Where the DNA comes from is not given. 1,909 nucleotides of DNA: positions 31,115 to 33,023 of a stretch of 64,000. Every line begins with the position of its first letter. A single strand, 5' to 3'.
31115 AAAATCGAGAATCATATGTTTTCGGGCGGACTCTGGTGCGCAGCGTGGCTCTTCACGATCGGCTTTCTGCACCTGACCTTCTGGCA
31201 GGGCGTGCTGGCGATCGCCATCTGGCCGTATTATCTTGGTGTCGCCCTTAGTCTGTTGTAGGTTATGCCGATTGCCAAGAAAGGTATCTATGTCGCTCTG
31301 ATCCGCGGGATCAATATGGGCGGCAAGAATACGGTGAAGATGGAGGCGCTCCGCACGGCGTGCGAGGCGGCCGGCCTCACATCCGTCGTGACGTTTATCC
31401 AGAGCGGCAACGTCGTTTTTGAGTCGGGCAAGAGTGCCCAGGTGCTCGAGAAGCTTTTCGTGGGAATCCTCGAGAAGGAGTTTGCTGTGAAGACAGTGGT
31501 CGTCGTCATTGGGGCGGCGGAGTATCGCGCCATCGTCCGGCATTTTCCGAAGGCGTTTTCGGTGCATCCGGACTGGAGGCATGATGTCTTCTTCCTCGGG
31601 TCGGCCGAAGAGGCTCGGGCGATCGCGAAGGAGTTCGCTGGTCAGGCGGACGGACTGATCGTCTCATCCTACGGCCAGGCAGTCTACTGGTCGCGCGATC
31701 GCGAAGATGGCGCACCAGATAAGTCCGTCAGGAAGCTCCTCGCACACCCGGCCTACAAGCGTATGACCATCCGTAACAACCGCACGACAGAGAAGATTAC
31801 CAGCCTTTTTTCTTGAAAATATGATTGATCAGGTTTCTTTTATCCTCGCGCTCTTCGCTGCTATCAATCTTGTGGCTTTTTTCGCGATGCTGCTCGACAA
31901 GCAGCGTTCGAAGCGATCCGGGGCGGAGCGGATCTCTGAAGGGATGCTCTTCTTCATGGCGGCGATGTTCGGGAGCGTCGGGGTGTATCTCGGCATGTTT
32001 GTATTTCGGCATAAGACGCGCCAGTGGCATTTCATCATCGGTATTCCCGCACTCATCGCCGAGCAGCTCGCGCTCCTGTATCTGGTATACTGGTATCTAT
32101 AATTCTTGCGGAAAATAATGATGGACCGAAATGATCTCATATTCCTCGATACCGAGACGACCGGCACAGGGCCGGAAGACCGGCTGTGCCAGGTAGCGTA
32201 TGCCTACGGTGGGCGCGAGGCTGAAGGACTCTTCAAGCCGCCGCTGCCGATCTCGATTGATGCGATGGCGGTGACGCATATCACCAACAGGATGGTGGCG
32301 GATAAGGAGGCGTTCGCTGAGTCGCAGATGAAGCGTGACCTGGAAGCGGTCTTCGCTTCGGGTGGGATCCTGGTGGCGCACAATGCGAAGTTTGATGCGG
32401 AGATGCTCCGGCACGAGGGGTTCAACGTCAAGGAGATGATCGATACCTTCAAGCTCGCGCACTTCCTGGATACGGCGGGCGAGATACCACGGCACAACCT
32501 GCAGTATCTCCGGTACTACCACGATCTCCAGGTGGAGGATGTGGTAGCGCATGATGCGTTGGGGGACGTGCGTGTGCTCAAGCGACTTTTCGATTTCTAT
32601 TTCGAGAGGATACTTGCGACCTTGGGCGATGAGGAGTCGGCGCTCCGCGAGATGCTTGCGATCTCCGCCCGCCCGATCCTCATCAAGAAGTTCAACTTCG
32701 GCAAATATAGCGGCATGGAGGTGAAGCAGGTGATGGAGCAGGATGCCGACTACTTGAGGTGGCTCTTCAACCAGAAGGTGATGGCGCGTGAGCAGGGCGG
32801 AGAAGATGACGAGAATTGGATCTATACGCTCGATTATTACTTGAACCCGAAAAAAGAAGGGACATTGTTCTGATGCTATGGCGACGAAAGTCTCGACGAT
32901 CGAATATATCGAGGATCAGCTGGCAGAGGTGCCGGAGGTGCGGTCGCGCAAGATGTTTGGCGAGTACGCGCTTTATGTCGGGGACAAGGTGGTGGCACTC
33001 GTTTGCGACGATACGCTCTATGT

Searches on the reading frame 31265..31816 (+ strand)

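Call 16: search_protein_families(library=pfam, proteins=[window:31265-31816:+])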
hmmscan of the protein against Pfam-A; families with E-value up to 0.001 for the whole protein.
window:31265-31816:+ (183 aa): 1 family
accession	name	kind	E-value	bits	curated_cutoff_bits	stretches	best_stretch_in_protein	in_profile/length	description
PF08002.16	DUF1697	-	9.7e-30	104.2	24.4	1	9-140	4-136/137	Protein of unknown function (DUF1697)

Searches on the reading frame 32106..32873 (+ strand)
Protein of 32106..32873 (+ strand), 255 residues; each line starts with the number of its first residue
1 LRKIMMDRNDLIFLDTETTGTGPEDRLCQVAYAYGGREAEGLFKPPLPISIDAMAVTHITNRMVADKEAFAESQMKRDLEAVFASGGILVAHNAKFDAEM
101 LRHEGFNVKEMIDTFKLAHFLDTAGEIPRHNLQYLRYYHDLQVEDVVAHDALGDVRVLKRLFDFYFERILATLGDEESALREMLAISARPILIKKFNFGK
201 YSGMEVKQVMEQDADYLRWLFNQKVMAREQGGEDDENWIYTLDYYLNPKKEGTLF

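Call 16: search_protein_families(library=pfam, proteins=[window:32106-32873:+])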
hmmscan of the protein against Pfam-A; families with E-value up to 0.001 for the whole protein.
window:32106-32873:+ (255 aa): 3 families
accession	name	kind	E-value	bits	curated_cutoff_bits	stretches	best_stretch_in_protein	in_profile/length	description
PF00929.31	RNase_T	-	7.7e-17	62.8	24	1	12-162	1-164/164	Exonuclease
PF20600.3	ExoX-like_C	-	2.3e-09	36.9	26.5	1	196-223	1-28/30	Exodeoxyribonuclease X-like C-terminal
PF01612.26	DNA_pol_A_exo1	-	7.5e-07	29.6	23.6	1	69-135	63-123/173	3'-5' exonuclease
